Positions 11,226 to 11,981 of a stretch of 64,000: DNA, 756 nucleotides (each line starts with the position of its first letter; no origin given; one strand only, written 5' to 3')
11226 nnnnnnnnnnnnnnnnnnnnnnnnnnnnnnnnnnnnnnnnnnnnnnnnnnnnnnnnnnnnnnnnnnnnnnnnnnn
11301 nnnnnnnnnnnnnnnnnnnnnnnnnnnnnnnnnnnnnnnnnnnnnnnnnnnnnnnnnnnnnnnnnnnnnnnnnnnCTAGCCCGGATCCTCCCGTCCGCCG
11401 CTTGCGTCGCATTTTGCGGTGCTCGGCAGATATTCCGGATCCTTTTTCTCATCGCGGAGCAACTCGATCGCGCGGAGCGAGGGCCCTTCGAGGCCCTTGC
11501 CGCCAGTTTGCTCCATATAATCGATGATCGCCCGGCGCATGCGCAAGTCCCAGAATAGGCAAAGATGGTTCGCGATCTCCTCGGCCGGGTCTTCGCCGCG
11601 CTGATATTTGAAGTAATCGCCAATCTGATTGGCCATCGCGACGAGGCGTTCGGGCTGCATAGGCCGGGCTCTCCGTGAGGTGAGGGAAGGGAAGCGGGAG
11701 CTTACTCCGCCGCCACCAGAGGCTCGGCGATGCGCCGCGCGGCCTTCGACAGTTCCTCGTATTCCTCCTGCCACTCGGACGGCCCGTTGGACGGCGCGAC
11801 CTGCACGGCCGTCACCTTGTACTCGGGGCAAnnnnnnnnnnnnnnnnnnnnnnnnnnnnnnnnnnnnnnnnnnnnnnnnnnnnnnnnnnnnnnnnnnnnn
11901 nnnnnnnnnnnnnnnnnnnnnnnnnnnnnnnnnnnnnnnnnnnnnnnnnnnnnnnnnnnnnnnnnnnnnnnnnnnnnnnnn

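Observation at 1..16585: Expanded lanthanide methanol-oxidation module with uncharacterised components, converging on formate dehydrogenase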

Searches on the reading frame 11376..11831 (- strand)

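Call 4: search_protein_families(library=ncbifam, proteins=[window:11376-11831:-])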
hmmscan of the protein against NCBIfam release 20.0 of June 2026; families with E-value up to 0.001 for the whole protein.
window:11376-11831:- (151 aa): 0 families

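Call 5: search_protein_families(library=pfam, proteins=[window:11376-11831:-])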
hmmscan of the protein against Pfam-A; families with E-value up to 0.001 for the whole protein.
window:11376-11831:- (151 aa): 1 family
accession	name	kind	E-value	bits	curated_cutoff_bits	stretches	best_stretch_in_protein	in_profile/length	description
PF11390.13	FdsD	-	4.6e-18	65.8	27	1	62-122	1-61/61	NADH-dependant formate dehydrogenase delta subunit FdsD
